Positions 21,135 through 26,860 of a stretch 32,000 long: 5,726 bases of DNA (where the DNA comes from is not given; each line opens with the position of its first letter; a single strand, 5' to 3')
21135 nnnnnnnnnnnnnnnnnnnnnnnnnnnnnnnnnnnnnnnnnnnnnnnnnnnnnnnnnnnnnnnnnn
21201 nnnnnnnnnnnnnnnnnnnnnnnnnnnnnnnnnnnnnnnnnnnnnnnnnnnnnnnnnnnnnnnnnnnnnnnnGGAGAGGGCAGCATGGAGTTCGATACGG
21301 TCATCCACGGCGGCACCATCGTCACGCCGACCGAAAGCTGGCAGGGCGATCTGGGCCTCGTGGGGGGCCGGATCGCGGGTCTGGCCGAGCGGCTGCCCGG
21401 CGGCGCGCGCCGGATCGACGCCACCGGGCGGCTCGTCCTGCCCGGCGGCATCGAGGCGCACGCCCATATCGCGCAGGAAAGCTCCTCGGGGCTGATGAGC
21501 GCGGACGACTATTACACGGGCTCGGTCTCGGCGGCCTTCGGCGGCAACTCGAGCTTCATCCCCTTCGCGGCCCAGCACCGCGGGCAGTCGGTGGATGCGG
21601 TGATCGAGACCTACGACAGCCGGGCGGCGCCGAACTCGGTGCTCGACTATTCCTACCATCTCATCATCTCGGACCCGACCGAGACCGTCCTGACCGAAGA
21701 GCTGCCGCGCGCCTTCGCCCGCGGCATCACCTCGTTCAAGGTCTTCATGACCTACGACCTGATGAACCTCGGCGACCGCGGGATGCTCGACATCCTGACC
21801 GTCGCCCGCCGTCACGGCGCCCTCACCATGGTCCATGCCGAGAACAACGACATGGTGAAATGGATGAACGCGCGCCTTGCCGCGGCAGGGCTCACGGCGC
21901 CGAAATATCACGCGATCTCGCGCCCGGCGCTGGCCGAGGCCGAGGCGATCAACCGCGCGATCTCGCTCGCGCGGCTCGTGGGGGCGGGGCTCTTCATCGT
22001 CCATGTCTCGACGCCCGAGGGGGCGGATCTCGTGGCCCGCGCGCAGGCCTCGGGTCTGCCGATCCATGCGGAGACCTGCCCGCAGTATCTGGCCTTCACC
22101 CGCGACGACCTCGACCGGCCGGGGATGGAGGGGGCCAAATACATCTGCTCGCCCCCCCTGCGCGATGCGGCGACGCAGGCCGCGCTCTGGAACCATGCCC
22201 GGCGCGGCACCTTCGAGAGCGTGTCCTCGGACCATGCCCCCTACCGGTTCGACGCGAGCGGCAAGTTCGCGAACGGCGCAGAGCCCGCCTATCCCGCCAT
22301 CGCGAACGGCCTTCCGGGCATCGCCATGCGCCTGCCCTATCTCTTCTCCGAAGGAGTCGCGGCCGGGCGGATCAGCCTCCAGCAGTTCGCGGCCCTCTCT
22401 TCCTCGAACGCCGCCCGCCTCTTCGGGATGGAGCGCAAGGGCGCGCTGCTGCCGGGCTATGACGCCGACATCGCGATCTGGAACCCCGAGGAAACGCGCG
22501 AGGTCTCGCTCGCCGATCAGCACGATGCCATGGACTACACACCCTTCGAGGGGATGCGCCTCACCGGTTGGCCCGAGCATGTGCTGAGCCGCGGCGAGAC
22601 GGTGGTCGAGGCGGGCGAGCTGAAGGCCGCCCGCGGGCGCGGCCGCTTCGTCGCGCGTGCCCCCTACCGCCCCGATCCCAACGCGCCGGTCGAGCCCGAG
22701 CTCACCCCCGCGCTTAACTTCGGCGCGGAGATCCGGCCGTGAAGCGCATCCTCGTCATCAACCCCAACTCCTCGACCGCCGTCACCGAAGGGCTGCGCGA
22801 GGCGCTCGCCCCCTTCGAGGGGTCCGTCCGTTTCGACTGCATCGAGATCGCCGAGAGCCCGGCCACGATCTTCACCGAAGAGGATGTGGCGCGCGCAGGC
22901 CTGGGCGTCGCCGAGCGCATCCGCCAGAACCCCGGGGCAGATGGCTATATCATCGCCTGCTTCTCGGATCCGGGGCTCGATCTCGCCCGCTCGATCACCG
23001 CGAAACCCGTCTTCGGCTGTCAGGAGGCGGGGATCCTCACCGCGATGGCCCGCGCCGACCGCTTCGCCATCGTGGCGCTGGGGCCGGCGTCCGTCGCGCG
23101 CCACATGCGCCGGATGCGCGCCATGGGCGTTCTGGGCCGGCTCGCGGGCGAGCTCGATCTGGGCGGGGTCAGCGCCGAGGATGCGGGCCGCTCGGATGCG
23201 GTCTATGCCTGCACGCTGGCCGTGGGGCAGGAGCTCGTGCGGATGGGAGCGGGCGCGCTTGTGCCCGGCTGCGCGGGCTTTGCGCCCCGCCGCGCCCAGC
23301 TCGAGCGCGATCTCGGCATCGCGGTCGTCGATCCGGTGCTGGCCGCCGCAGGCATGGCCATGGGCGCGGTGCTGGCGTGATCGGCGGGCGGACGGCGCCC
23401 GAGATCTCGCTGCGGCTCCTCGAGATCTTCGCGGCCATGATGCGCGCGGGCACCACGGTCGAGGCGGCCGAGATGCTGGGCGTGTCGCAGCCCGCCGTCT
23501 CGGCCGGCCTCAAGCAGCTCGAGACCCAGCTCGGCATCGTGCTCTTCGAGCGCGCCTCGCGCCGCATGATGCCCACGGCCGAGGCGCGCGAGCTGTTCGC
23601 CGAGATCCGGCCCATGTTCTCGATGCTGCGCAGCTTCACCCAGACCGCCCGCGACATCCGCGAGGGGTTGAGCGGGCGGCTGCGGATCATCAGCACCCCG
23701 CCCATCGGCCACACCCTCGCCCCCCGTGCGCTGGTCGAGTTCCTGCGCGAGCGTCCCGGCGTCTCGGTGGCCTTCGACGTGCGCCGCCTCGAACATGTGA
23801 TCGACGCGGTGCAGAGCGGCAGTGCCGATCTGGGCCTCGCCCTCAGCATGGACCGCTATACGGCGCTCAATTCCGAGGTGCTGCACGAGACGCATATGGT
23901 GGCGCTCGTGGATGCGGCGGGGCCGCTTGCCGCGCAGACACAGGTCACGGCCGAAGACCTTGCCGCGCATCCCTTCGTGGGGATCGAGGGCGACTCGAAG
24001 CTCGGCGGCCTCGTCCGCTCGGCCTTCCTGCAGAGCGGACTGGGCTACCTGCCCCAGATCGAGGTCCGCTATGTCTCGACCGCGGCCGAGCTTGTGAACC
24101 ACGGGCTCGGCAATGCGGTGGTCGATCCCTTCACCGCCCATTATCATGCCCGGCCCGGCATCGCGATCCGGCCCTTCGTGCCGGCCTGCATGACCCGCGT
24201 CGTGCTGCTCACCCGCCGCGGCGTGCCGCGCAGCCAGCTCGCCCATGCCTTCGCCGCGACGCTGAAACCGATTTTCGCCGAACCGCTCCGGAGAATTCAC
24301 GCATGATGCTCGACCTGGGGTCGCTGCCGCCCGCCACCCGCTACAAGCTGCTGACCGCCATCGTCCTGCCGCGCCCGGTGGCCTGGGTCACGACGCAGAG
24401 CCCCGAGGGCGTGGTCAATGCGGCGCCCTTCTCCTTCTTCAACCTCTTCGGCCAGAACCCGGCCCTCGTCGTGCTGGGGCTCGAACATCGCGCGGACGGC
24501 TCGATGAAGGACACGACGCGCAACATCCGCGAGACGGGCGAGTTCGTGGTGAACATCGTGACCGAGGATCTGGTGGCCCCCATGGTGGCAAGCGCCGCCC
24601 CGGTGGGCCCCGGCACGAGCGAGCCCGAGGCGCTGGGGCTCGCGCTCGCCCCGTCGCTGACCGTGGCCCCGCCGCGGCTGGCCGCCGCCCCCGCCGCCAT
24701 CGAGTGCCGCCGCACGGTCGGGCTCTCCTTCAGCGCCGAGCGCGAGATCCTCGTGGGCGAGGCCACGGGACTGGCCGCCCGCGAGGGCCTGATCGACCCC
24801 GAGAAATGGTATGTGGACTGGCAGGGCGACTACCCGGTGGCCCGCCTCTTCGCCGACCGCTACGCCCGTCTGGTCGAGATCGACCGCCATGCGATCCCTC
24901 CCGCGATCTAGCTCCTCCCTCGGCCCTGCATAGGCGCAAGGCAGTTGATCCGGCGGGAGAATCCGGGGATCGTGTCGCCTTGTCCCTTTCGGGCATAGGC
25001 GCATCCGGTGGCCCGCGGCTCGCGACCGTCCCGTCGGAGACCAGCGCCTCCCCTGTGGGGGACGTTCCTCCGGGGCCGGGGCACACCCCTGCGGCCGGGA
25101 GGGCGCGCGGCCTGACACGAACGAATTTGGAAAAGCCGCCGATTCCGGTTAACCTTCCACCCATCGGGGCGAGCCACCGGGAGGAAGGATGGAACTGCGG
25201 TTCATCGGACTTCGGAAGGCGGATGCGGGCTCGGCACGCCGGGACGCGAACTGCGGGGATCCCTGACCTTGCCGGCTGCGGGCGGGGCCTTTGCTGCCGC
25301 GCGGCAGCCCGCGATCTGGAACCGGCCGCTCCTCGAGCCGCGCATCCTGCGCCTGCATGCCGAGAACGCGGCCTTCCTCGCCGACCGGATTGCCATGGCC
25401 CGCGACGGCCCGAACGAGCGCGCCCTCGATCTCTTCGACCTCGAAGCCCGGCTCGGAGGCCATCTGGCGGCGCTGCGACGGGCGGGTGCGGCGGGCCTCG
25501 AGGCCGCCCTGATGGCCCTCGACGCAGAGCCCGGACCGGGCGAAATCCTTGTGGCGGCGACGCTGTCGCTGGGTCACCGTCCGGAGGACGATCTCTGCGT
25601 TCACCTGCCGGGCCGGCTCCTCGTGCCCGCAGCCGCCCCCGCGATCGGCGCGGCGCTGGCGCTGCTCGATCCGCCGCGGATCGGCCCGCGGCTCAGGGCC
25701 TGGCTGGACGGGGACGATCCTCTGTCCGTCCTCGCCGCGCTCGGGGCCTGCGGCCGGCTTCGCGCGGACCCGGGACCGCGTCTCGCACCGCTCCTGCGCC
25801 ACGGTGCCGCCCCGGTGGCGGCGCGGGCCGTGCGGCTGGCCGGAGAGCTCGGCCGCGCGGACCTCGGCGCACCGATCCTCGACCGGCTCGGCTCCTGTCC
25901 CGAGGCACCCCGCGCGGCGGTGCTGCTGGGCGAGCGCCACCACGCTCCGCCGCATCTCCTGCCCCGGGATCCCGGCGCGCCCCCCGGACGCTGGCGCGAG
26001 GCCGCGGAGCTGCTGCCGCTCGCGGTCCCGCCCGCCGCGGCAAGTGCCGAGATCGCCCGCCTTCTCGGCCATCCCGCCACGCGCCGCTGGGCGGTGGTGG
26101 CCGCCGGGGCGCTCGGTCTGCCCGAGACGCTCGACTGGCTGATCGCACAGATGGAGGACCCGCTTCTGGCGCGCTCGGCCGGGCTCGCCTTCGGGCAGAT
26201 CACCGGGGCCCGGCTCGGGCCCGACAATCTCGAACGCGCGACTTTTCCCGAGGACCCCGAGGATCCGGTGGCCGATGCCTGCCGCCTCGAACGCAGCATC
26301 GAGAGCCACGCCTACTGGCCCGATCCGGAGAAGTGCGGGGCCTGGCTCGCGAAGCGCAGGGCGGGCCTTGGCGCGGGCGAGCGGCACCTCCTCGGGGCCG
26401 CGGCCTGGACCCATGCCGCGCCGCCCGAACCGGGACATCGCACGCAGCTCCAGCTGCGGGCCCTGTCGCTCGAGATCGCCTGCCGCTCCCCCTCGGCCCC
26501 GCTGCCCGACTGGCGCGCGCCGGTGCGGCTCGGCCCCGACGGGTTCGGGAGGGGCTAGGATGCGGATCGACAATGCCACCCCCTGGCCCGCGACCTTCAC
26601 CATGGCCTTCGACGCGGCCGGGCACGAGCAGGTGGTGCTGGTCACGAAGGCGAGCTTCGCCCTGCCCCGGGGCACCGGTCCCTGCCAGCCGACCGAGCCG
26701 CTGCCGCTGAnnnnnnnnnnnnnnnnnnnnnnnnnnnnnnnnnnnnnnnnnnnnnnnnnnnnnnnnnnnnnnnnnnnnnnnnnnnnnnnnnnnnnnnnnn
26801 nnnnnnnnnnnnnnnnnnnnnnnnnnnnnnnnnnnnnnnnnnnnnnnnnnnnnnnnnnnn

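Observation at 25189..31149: Rearranged, vgrG-less T6SS cargo module: HEAT(TIGR02270-like)-DUF2169-thiolase-like-DUF4150 toxin-2x immunity, converging on clpV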

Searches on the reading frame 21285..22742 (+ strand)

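Call 9: search_protein_families(library=pfam, proteins=[window:21285-22742:+], max_evalue=0.001)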
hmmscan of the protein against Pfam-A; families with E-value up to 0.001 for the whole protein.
window:21285-22742:+ (485 aa): 2 families
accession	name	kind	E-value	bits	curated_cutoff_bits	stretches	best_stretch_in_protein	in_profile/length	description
PF01979.26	Amidohydro_1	-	4.6e-19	69.3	25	1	50-440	1-345/345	Amidohydrolase family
PF07969.17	Amidohydro_3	-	2.2e-14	54.3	29.7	2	361-440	405-471/472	Amidohydrolase family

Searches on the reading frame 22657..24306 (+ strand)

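Call 9: search_protein_families(library=pfam, proteins=[window:22657-24306:+], max_evalue=0.001)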
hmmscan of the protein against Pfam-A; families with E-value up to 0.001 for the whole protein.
window:22657-24306:+ (549 aa): 2 families
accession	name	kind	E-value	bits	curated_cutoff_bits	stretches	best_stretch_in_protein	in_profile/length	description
PF03466.25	LysR_substrate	-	3.8e-33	115.1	28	1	336-537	2-205/209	LysR substrate binding domain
PF00126.33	HTH_1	-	3.9e-18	65.6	26.6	1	252-311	1-60/60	Bacterial regulatory helix-turn-helix protein, lysR family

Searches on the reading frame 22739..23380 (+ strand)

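Call 9: search_protein_families(library=pfam, proteins=[window:22739-23380:+], max_evalue=0.001)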
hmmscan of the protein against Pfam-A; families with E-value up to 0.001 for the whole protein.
window:22739-23380:+ (213 aa): 1 family
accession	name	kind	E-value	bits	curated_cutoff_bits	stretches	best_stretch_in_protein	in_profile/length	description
PF01177.27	Asp_Glu_race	-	2.2e-48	165.3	31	1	4-207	1-211/211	Asp/Glu/Hydantoin racemase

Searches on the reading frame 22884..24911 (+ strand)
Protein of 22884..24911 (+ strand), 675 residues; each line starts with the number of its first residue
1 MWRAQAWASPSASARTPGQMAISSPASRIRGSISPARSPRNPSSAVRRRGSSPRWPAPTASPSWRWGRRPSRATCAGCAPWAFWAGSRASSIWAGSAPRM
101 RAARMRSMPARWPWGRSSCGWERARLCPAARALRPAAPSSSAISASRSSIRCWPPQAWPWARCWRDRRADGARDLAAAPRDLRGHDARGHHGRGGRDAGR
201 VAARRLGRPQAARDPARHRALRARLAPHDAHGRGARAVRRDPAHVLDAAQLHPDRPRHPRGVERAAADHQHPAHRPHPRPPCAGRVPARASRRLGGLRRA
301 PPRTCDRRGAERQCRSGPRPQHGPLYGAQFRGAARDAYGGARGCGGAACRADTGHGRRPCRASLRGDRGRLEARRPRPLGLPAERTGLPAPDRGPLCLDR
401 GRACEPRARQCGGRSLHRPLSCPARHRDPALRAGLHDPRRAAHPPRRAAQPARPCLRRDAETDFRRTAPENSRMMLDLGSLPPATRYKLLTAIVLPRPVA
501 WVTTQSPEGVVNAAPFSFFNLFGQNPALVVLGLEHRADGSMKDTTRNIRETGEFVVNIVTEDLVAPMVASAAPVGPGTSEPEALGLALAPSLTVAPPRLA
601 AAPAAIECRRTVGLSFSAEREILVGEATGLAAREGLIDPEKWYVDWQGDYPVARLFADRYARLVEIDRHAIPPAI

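Call 9: search_protein_families(library=pfam, proteins=[window:22884-24911:+], max_evalue=0.001)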
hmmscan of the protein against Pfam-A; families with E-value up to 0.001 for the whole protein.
window:22884-24911:+ (675 aa): 2 families
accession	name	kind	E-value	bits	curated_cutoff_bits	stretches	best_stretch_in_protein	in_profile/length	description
PF01613.24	Flavin_Reduct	-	2.3e-18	67.2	27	1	495-650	4-149/153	Flavin reductase like domain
PF18486.7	PUB_1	-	0.0007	19.9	31.2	0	456-495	20-55/64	PNGase/UBA- or UBX-containing domain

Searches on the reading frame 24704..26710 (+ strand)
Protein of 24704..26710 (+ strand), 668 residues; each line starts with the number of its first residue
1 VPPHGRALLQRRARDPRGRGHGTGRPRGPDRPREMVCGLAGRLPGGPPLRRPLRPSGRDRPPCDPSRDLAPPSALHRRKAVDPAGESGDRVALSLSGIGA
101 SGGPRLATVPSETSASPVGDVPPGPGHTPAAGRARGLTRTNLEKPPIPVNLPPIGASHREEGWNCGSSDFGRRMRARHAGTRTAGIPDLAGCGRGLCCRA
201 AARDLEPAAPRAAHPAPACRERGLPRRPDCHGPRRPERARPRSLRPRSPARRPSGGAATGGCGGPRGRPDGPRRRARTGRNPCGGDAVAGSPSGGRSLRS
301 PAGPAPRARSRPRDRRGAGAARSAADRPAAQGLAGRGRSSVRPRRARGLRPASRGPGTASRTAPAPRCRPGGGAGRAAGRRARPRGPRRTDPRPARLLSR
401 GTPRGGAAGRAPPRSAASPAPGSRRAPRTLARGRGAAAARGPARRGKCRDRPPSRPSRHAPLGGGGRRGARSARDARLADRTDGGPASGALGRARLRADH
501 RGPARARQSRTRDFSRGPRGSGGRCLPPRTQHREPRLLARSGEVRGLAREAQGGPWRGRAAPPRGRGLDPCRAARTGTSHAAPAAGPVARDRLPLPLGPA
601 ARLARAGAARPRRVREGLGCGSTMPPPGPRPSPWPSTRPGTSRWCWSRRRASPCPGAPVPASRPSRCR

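Call 5: search_protein_families(library=pfam, proteins=[window:24704-26710:+], max_evalue=0.01)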
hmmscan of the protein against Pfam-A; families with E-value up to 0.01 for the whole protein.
window:24704-26710:+ (668 aa): 0 families

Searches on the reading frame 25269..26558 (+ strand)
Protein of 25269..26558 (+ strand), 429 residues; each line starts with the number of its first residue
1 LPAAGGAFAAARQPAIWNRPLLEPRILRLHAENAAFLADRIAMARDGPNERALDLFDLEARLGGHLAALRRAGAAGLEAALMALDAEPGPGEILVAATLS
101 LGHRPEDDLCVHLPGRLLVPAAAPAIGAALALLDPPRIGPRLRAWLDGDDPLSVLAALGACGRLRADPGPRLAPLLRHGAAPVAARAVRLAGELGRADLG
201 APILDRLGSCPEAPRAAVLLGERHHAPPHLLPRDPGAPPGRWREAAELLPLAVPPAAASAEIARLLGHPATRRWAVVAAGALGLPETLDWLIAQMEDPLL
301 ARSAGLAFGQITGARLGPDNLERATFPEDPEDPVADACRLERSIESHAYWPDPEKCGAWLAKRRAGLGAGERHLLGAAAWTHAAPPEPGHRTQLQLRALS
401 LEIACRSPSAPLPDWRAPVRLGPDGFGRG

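Call 5: search_protein_families(library=pfam, proteins=[window:25269-26558:+], max_evalue=0.01)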
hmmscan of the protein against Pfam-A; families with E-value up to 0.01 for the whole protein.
window:25269-26558:+ (429 aa): 1 family
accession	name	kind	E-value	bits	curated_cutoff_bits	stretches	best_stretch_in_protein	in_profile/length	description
PF13646.12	HEAT_2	-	0.00032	21.3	27.7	0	244-298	19-74/88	HEAT repeats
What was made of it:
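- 25269..26558 (+): g1: HEAT/armadillo-like repeat protein, 429 aa, TIGR02270-like (the PA0101 type). Weak HEAT_2 hit (call 5).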

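Call 6: search_protein_families(library=ncbifam, proteins=[window:25269-26558:+], max_evalue=0.01)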
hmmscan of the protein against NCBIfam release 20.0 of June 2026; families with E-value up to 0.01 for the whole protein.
window:25269-26558:+ (429 aa): 1 family
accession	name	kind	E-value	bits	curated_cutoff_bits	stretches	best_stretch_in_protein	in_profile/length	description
TIGR02270.1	TIGR02270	subfamily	1.2e-40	139.8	206.8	1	26-420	5-405/410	TIGR02270 family protein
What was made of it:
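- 25269..26558 (+): TIGR02270 hit at 1.2e-40 over profile positions 5-405 of 410, but 139.8 bits is below the 206.8-bit cut-off (call 6).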

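Call 14: search_protein_families(library=pfam, proteins=[window:25269-26558:+], max_evalue=10)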
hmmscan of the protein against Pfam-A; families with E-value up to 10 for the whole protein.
window:25269-26558:+ (429 aa): 1 family
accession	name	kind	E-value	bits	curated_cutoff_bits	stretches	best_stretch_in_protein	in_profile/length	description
PF13646.12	HEAT_2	-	0.00032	21.3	27.7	2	244-298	19-74/88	HEAT repeats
